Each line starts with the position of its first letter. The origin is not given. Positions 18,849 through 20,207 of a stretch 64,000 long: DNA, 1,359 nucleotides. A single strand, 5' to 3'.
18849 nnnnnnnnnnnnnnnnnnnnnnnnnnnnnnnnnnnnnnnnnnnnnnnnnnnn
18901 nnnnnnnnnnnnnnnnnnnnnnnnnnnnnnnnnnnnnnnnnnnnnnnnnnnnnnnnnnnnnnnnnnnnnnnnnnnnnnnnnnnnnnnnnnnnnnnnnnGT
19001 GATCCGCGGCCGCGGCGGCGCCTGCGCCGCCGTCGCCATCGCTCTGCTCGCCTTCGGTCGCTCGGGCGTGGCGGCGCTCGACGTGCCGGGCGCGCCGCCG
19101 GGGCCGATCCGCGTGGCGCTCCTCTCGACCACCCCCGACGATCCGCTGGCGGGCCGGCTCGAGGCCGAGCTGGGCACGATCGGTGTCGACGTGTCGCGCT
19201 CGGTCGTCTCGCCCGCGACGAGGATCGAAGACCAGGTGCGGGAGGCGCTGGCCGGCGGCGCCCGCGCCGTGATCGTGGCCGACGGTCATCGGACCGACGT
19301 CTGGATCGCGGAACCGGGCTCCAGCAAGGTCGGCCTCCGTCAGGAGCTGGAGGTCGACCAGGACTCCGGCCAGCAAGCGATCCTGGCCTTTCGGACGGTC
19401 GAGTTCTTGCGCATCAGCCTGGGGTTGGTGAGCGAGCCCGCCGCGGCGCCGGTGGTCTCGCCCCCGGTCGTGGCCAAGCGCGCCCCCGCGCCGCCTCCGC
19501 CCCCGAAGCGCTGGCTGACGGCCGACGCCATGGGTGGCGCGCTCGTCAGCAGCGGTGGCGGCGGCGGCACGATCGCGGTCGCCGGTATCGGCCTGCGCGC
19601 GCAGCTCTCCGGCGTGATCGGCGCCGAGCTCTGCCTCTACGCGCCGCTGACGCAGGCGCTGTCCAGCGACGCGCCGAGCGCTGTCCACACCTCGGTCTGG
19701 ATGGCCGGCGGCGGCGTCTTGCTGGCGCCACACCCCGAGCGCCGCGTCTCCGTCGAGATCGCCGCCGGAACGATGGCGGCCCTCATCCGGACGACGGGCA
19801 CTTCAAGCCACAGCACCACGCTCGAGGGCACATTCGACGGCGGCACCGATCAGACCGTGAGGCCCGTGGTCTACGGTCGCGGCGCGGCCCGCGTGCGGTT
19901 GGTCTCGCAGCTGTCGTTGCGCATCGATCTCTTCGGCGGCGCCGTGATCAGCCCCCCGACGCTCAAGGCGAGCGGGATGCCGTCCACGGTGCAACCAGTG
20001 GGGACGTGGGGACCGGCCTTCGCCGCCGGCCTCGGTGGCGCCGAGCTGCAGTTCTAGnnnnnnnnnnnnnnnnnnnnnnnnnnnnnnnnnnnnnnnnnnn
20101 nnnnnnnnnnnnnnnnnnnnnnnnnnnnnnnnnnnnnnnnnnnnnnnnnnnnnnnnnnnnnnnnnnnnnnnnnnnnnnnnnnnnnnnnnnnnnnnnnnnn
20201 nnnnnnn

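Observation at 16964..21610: ECF sigma / FecR anti-sigma coupled to secreted 'N-domain, Pro-linker, small beta-barrel' proteins with no TonB-dependent transducer (copy 1)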

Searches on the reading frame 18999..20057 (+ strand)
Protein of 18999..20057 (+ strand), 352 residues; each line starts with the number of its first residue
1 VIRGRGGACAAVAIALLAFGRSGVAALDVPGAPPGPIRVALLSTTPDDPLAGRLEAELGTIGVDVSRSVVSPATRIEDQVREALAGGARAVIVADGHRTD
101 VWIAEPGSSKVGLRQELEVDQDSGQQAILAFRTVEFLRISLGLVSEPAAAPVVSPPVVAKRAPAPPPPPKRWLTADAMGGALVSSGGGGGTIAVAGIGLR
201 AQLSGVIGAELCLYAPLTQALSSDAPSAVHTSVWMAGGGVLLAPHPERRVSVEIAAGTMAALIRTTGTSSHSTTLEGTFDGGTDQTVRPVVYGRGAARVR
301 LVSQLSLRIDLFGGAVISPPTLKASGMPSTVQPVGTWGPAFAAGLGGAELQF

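Call 3: search_protein_families(library=pfam, proteins=[window:18999-20057:+], max_evalue=0.1)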
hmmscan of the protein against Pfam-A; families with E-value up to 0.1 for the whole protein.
window:18999-20057:+ (352 aa): 0 families

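Call 4: search_protein_families(library=ncbifam, proteins=[window:18999-20057:+], max_evalue=0.1)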
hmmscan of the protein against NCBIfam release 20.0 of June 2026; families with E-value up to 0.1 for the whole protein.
window:18999-20057:+ (352 aa): 0 families

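Call 9: find_homologous_proteins(query=window:18999-20057:+, max_evalue=0.001)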
Query window:18999-20057:+ (352 aa): 97 proteins with E <= 0.001 among 8000 candidates.
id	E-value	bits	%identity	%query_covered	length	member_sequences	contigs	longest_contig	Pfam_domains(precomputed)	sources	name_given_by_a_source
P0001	2.2e-215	732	99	100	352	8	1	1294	-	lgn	-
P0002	6.3e-145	501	72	100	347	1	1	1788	-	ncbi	-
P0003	1.9e-143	496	71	100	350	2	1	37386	-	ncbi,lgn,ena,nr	ncbi:MAG TPA: hypothetical protein VKZ18_03920 [Polyangia bacterium]|nr:hypothetical protein [Polyan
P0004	3.7e-138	478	71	93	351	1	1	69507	-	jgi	jgi:hypothetical protein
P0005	3.7e-136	472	68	100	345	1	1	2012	-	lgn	-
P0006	2.6e-130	453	67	100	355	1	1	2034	-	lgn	-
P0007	8.9e-124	431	63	100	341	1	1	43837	-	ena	-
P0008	2.0e-123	430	63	100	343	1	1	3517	-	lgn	-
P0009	3.6e-122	426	63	99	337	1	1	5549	-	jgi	jgi:hypothetical protein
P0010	1.4e-121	424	64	93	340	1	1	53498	-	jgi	jgi:hypothetical protein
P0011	2.4e-121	423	64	93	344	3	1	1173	-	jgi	jgi:hypothetical protein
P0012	2.9e-118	413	63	100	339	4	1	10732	-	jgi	jgi:hypothetical protein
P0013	5.7e-118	412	61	99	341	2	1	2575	-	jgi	jgi:hypothetical protein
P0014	2.6e-117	410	62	99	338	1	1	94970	-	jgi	jgi:hypothetical protein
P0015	4.8e-116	406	61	93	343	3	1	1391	-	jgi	jgi:hypothetical protein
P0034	1.7e-108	381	57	100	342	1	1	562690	-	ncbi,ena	-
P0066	4.1e-83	297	50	100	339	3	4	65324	-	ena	-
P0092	4.2e-66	241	46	91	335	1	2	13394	-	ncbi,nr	ncbi:MAG TPA: hypothetical protein VHM31_08305 [Polyangia bacterium]|nr:hypothetical protein [Polyan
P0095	1.7e-57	213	40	90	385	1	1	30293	-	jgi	jgi:hypothetical protein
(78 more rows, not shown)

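Call 12: find_encoding_contigs(protein=P0034, flank=10000, max_places=2)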
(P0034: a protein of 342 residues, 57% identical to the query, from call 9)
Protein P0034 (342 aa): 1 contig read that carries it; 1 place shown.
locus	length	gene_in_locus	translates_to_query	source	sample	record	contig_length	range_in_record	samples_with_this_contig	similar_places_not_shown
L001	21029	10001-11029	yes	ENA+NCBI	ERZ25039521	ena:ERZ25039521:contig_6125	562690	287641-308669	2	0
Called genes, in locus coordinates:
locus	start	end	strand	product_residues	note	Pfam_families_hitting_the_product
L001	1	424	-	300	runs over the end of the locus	PF00494:SQS_PSY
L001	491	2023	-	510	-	PF00128:Alpha-amylase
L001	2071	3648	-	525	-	PF13103:TonB_2 (weak), PF03544:TonB_C (weak), PF13646:HEAT_2 (faint)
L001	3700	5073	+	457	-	PF22807:TrAA12, PF23500:DUF7133 (faint), PF01436:NHL (faint), PF07995:GSDH, PF22807:TrAA12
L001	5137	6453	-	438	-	PF01590:GAF, PF13185:GAF_2, PF13492:GAF_3 (faint)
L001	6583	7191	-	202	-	PF00544:Pectate_lyase_4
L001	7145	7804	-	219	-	PF00544:Pectate_lyase_4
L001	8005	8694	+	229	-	PF04542:Sigma70_r2, PF08281:Sigma70_r4_2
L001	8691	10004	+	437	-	PF04773:FecR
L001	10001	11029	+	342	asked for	-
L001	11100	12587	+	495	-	-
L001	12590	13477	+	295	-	PF06439:3keto-disac_hyd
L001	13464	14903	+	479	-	PF02614:UxaC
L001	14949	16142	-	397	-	PF00092:VWA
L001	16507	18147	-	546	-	-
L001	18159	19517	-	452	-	PF07690:MFS_1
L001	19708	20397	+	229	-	-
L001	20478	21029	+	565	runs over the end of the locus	PF00295:Glyco_hydro_28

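Call 13: find_encoding_contigs(protein=P0095, flank=10000, max_places=2)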
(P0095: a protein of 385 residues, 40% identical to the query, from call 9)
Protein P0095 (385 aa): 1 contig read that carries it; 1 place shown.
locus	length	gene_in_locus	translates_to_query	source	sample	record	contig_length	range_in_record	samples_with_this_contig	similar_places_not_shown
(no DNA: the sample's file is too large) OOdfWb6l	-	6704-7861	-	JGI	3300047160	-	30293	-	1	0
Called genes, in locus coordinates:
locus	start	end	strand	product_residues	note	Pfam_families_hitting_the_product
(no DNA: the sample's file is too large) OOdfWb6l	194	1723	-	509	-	PF01095:Pectinesterase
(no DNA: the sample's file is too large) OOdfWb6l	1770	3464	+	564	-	-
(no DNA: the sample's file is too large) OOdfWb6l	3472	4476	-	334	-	PF00544:Pectate_lyase_4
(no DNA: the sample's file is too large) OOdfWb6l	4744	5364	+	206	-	PF07638:Sigma70_ECF (faint), PF04542:Sigma70_r2, PF08281:Sigma70_r4_2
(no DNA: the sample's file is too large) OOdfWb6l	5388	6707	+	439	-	PF04773:FecR, PF13174:TPR_6 (faint), PF13432:TPR_16 (weak)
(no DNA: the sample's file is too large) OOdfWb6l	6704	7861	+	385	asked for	-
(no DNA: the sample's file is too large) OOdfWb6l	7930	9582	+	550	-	-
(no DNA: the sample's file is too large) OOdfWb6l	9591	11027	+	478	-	PF02614:UxaC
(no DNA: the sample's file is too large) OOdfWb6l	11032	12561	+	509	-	PF08666:SAF, PF04295:GD_AH_second, PF20629:GD_AH_C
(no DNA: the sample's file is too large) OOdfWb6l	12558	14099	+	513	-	PF01232:Mannitol_dh, PF08125:Mannitol_dh_C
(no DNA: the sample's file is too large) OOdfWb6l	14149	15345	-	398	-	PF00092:VWA, PF13519:VWA_2 (weak)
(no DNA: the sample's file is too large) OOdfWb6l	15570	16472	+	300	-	PF06439:3keto-disac_hyd, PF13385:Laminin_G_3 (weak), PF21708:Glyco_hydro_59_C (weak)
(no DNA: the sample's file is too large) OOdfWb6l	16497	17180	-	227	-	PF01081:Aldolase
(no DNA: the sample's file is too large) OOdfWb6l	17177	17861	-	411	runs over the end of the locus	PF00294:PfkB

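Call 14: find_encoding_contigs(protein=P0066, flank=10000, max_places=2)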
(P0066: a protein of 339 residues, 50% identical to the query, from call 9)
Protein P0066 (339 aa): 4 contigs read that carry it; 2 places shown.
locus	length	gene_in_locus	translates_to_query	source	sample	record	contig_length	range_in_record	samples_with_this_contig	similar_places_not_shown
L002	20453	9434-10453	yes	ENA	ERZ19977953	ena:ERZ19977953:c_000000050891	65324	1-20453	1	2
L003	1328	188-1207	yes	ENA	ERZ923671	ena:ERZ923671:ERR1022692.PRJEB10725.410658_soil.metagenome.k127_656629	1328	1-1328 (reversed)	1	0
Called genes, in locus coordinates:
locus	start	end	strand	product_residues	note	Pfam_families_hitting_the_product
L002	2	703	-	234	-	?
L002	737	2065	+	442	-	PF22807:TrAA12, PF01436:NHL (faint), PF07995:GSDH, PF22807:TrAA12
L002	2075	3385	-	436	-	PF01590:GAF, PF13185:GAF_2, PF13492:GAF_3 (faint)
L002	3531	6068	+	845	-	PF00343:Phosphorylase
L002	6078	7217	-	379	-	PF00544:Pectate_lyase_4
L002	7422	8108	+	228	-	PF04542:Sigma70_r2, PF08281:Sigma70_r4_2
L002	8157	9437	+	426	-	PF04773:FecR, PF13432:TPR_16 (weak)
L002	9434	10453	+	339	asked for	-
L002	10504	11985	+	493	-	-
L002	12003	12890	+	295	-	PF06439:3keto-disac_hyd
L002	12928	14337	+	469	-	PF02614:UxaC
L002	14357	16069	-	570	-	PF12708:Pect-lyase_RHGA_epim, PF00295:Glyco_hydro_28, PF13229:Beta_helix (faint)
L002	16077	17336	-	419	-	PF00092:VWA, PF13519:VWA_2 (faint)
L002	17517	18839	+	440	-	PF07690:MFS_1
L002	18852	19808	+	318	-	-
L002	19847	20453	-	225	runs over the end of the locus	PF01081:Aldolase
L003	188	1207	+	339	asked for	-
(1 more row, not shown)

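Call 15: find_encoding_contigs(protein=P0092, flank=10000, max_places=2)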
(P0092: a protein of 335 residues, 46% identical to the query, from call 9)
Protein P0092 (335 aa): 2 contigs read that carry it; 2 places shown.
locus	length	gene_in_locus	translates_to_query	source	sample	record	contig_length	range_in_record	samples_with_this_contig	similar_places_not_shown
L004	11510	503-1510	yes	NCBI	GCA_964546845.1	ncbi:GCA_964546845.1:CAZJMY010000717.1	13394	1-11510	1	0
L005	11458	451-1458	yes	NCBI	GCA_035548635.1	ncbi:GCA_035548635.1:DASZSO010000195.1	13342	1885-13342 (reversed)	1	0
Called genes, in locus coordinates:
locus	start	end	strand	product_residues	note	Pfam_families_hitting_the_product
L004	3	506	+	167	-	?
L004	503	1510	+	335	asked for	-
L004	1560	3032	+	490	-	-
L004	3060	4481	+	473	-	PF02614:UxaC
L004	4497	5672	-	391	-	PF00092:VWA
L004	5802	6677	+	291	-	PF21708:Glyco_hydro_59_C (weak)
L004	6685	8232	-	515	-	-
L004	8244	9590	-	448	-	PF07690:MFS_1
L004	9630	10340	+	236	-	-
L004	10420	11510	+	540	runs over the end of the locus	PF00295:Glyco_hydro_28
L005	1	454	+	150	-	PF13432:TPR_16 (faint), PF13525:YfiO (faint)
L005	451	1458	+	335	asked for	-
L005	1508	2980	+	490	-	-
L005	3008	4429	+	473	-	PF02614:UxaC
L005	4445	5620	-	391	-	PF00092:VWA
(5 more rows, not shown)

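Call 24: predict_structure(alignment_id=A1)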
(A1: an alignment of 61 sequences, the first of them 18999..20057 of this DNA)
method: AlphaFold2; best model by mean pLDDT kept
length: 352 residues; sequences in the alignment: 61
mean_pLDDT: 85.1   pTM: 0.55
mean pLDDT of the five models: 85.1, 84.1, 83.9, 83.4, 82.3
residues with pLDDT >= 90: 206; 70-90: 81; 50-70: 50; < 50: 15
segments of 3 or more residues with pLDDT < 50: 1-7, 19-25
pLDDT, mean of each block of 10 residues (from residue 1): 43 53 54 84 95 94 95 97 96 95 93 93 85 93 68 54 75 95 88 96 94 97 84 97 87 96 86 61 90 96 94 94 75 86 96 88
secondary structure, 60 per line:
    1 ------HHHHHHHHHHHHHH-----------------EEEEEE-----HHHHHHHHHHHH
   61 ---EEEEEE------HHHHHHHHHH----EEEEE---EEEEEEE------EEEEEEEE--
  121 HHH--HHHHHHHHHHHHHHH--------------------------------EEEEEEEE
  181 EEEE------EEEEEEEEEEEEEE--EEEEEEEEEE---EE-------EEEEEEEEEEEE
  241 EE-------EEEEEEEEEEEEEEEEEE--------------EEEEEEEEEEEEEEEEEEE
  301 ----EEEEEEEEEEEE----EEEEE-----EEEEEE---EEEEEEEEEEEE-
elements in order: H7-20 E38-43 H49-60 E64-69 H76-85 E90-94 E98-104 E111-118 H126-140 E173-184 E191-204 E207-216 E229-242 E250-267 E282-300 E305-316 E321-325 E331-336 E340-351

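Call 27: fold_search(model_id=the predicted structure, library=pdb)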
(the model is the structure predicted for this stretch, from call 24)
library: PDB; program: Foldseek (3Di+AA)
matches with E <= 10: 1260; with E <= 0.001: 30
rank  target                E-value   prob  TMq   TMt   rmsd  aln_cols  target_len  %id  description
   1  9a2m_MODEL_1_A        2.8e-08  1.00  0.36  0.36  12.8       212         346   16  Model of E. coli OmpA by in-cell photo-crosslinking MS and deep learning (released 2023-02-24)
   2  9fzd_A                4.6e-08  1.00  0.37  0.69   4.8       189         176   14  Structure of OmpA-long in complex with nanobody Nb39 (released 2024-07-17)
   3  9fzc_A                8.9e-08  1.00  0.36  0.68   5.2       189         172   13  Structure of OmpA-short in complex with nanobody Nb01 (released 2024-07-17)
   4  1p4t                  5.8e-07  1.00  0.30  0.59   6.3       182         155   10  Crystal structure of Neisserial surface protein A (NspA) (released 2003-07-22)
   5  1qj9                  1.9e-06  1.00  0.32  0.67   4.5       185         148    9  CRYSTAL STRUCTURE OF THE OUTER MEMBRANE PROTEIN OMPX FROM ESCHERICHIA COLI (released 1999-10-06)
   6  1bxw                  3.7e-06  1.00  0.30  0.54   7.0       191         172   15  OUTER MEMBRANE PROTEIN A (OMPA) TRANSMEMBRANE DOMAIN (released 1998-10-14)
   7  3qrc_A                8.5e-06  1.00  0.31  0.61   6.5       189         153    7  The crystal structure of Ail, the attachment invasion locus protein of Yersinia pestis, in complex with the heparin an (released 2011-11-23)
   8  3qrc_B                1.1e-05  1.00  0.31  0.63   6.6       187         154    7  The crystal structure of Ail, the attachment invasion locus protein of Yersinia pestis, in complex with the heparin an (released 2011-11-23)
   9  3dzm_A                1.3e-05  1.00  0.39  0.63   4.8       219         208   15  Crystal structure of a major outer membrane protein from Thermus thermophilus HB27 (released 2008-12-23)
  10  3qra                  1.6e-05  1.00  0.31  0.63   6.5       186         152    6  The crystal structure of Ail, the attachment invasion locus protein of Yersinia pestis (released 2011-11-23)
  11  4rlc                  1.7e-05  1.00  0.30  0.70   5.1       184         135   10  Crystal structure of the N-terminal beta-barrel domain of Pseudomonas aeruginosa OprF (released 2015-04-22)
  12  3dzm_B                2.3e-05  1.00  0.39  0.64   4.6       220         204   14  Crystal structure of a major outer membrane protein from Thermus thermophilus HB27 (released 2008-12-23)
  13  3dzm_C                2.6e-05  1.00  0.38  0.63   5.0       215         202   14  Crystal structure of a major outer membrane protein from Thermus thermophilus HB27 (released 2008-12-23)
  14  2f1t_A                4.7e-05  1.00  0.33  0.60   6.4       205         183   10  Outer membrane protein OmpW (released 2006-01-24)
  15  2n2l_MODEL_1_A        5.2e-05  1.00  0.27  0.53   7.9       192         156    6  NMR structure of yersinia pestis ail (attachment invasion locus) in decylphosphocholine micelles calculated wi (released 2015-07-22)
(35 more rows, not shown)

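Call 29: search_solved_structures(query=A1, max_evalue=10, show_alignments=0)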
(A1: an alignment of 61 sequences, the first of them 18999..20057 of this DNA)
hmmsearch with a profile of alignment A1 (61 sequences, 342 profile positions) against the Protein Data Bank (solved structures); distinct sequences matched with E-value up to 10: 1.
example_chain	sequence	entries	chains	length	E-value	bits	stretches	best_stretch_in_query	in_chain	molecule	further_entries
3fet_A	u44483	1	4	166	0.62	12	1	176-253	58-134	Electron transfer flavoprotein subunit alpha related protein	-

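Call 48: find_related_loci(query=A1, collection=genome_contigs, flank=7000)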
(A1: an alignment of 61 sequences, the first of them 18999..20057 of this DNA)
Query A1 (352 aa) in genome_contigs; peptide patterns used: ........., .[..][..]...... (x = any residue, [..] = any of these).
100 stretches matched a pattern; 16 encode a relative of the query (tblastn E <= 1e-3); 16 distinct loci.
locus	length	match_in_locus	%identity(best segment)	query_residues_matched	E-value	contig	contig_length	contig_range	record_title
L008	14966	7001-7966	59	29-352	7e-103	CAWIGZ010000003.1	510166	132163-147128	MAG: uncultured proteobacterium isolate MFD05502.bin.2.69 genome assembly, contig: contig_15198, whole genome shotgun se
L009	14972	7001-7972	61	22-352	7e-102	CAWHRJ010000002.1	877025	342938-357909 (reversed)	MAG: uncultured proteobacterium isolate MFD06714.bin.2.117 genome assembly, contig: contig_12903, whole genome shotgun s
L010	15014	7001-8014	59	5-352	5e-102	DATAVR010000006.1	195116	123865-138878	MAG TPA_asm: Polyangia bacterium isolate SMAG_U5604 k141_1310356, whole genome shotgun sequence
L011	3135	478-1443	60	25-352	7e-102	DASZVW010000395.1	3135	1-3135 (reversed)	MAG TPA_asm: Polyangia bacterium isolate SMAG_U6141 k141_146698, whole genome shotgun sequence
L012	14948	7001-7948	60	28-352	6e-93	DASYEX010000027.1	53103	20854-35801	MAG TPA_asm: Polyangia bacterium isolate SMAG_U4998 k141_1028855, whole genome shotgun sequence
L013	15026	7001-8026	57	1-352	9e-89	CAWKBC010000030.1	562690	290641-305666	MAG: uncultured proteobacterium isolate MFD04540.bin.3.176 genome assembly, contig: contig_6125, whole genome shotgun se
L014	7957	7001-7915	54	35-352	2e-87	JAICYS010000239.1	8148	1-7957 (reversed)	MAG: Myxococcota bacterium isolate LS_ISSM_2_bin.42 k141_1225562_length_8148_cov_12.0000, whole genome shotgun sequence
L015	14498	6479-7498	49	1-352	6e-84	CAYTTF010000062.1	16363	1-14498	MAG TPA_asm: uncultured Myxococcales bacterium isolate binchicken_co54_184 genome assembly, contig: NODE_6305_length_163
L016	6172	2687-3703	51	1-352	4e-83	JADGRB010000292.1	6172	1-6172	MAG: Proteobacteria bacterium isolate Chersky.8_6 contig-100_1522, whole genome shotgun sequence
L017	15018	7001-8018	64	5-352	6e-97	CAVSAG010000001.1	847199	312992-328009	MAG: uncultured proteobacterium isolate MFD05841.bin.2.137 genome assembly, contig: contig_11195, whole genome shotgun s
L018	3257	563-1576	50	1-352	4e-78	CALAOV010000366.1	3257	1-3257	MAG TPA_asm: uncultured Myxococcales bacterium isolate ERR1034454_bin.31_CONCOCT_v1.1_MAG genome assembly, contig: ERZ17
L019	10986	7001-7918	47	36-352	2e-68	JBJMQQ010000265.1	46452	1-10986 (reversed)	MAG: Polyangia bacterium isolate H2_16_all_fractions_metab_conc_60_70_13 k255_8231828, whole genome shotgun sequence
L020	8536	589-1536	47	25-352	2e-68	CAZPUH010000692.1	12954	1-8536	MAG TPA_asm: uncultured Myxococcales bacterium isolate binchicken_co84_299 genome assembly, contig: k141_657097, whole g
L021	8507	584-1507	46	32-352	4e-57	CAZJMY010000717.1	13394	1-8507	MAG TPA_asm: uncultured Myxococcales bacterium isolate binchicken_co84_298 genome assembly, contig: k141_2446911, whole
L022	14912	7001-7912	39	38-352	1e-44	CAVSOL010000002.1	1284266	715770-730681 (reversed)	MAG: uncultured proteobacterium isolate MFD03066.bin.2.147 genome assembly, contig: contig_1130, whole genome shotgun se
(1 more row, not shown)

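Call 70: search_protein_representatives(alignment_id=A1)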
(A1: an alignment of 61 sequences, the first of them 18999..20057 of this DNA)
Query: 61 sequences, 342 profile positions. Proteins with E-value up to 0.001 (for the whole library): 1014; up to 1e-10: 368; up to 1e-30: 43. The best 150 are listed.
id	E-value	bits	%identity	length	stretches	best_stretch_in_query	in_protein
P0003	3.3e-149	512.8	-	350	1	1-342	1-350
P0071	1.1e-131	455.2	-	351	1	4-342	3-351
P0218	2.8e-107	374.9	-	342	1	6-342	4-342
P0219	1.9e-104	365.6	-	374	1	2-342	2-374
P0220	4.0e-96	338.2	-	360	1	5-342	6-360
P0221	5.1e-96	337.9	-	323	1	29-342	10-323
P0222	1.1e-90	320.4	-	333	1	18-342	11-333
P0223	2.2e-74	266.7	-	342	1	14-337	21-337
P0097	2.4e-69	250.2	-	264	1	10-268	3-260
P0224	1.4e-55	204.9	-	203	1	147-342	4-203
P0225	1.9e-53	197.9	-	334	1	14-341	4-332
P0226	2.1e-52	194.5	-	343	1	29-341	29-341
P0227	3.0e-52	194.0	-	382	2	167-341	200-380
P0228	5.9e-52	193.0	-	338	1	38-341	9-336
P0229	2.8e-49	184.2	-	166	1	5-147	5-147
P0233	2.9e-46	174.3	-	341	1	5-337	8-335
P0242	6.2e-38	146.9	-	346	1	10-341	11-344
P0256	2.0e-31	125.5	-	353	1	15-331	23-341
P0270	1.8e-26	109.2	-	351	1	10-340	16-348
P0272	2.9e-26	108.5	-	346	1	12-340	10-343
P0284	5.5e-24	101.0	-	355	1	7-341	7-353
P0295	8.0e-23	97.2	-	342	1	13-340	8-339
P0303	3.8e-22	95.0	-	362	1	13-339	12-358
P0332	1.5e-19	86.4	-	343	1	10-340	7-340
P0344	6.4e-19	84.4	-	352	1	5-342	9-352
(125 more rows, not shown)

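Call 71: find_encoding_contigs(protein=P0270, flank=8000, max_places=3)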
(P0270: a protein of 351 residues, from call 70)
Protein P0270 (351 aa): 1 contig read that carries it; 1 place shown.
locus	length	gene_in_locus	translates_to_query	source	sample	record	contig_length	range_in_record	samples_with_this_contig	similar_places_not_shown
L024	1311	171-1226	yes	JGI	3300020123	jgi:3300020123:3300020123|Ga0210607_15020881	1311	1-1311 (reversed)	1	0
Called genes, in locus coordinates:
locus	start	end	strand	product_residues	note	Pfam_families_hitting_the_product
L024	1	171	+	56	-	?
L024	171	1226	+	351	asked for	-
